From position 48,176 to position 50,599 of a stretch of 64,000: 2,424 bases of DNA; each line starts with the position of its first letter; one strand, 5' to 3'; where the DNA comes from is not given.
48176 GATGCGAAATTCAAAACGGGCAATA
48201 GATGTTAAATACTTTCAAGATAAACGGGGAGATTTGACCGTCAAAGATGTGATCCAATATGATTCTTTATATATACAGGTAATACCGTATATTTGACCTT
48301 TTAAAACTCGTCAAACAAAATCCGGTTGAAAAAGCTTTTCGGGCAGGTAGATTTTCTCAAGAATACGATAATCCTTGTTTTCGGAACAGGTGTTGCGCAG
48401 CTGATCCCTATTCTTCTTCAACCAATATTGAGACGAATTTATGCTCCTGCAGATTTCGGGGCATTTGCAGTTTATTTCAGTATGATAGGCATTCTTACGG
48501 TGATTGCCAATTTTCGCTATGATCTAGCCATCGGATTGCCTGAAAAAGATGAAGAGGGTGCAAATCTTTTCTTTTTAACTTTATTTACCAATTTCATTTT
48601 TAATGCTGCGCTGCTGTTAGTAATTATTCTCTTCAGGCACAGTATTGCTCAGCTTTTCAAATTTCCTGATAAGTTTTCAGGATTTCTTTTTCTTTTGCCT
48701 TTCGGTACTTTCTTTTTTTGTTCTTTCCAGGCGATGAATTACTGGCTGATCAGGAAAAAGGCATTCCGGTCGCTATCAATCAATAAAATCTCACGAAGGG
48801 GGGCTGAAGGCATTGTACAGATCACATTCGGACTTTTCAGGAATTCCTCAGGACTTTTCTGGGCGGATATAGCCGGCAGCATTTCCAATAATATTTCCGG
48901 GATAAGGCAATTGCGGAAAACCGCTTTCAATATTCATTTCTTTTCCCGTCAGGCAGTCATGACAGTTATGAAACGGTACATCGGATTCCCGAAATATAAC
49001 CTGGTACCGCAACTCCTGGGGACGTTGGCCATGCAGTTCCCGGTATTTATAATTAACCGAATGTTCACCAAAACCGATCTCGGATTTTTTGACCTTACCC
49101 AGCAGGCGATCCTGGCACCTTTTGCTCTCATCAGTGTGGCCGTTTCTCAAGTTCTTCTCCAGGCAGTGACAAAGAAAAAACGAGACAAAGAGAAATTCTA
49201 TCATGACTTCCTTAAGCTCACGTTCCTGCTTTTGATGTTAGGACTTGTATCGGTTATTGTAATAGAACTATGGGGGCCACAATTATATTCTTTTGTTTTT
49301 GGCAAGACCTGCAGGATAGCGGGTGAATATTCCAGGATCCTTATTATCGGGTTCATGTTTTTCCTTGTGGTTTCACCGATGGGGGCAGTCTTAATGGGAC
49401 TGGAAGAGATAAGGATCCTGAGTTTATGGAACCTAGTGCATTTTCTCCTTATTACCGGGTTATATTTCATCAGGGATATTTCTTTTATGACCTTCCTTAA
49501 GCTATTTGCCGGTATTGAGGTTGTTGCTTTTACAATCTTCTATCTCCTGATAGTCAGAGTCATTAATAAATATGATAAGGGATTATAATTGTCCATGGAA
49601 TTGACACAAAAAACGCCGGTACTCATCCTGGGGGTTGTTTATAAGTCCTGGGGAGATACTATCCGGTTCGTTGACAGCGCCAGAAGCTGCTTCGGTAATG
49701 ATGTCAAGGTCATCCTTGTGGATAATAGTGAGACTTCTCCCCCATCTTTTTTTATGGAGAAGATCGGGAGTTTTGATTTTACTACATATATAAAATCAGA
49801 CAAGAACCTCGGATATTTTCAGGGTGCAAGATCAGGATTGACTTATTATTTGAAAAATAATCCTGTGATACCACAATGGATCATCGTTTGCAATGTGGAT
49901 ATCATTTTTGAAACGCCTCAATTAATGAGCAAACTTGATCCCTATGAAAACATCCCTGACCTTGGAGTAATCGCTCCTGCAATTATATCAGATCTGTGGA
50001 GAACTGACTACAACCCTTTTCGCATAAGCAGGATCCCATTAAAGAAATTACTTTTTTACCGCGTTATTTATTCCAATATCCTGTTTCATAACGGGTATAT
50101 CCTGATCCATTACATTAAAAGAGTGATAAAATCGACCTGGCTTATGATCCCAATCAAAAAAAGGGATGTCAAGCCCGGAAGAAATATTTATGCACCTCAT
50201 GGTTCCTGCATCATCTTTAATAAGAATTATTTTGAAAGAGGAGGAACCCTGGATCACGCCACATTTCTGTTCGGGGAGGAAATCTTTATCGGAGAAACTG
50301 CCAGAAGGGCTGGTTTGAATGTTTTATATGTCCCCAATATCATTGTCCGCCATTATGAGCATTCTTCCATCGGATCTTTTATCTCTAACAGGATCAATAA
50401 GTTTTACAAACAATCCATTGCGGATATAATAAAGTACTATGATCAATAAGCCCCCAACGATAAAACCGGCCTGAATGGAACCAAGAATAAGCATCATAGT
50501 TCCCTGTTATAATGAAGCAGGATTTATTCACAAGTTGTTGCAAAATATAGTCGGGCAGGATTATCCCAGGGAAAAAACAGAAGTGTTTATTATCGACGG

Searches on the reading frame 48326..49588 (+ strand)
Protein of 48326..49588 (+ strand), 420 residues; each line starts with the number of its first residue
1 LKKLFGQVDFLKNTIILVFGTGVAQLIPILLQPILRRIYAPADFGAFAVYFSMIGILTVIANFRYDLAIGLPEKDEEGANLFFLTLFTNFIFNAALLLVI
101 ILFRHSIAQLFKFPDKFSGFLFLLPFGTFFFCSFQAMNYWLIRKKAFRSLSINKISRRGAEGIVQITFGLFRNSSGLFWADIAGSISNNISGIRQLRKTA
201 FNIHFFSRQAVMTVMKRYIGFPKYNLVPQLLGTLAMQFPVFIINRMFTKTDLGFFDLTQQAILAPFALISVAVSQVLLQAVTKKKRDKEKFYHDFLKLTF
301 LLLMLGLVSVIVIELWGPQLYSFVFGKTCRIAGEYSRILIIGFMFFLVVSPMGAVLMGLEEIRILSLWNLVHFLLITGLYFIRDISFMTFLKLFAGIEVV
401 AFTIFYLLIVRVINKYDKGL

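Call 15: search_protein_families(library=pfam, proteins=[window:48326-49588:+])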
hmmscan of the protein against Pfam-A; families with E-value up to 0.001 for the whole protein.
window:48326-49588:+ (420 aa): 2 families
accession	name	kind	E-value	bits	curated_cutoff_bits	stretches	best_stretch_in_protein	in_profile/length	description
PF13440.11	Polysacc_synt_3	-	2.5e-16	60.2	23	1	34-307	1-266/293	Polysaccharide biosynthesis protein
PF01943.22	Polysacc_synt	-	3.1e-09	37.1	28.2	1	11-277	2-266/274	Polysaccharide biosynthesis protein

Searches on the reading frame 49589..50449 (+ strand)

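Call 15: search_protein_families(library=pfam, proteins=[window:49589-50449:+])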
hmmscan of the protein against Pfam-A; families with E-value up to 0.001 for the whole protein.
window:49589-50449:+ (286 aa): 1 family
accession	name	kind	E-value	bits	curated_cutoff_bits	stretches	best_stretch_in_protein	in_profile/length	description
PF13641.12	Glyco_tranf_2_3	-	1.3e-07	32.3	27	1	201-268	157-224/230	Glycosyltransferase like family 2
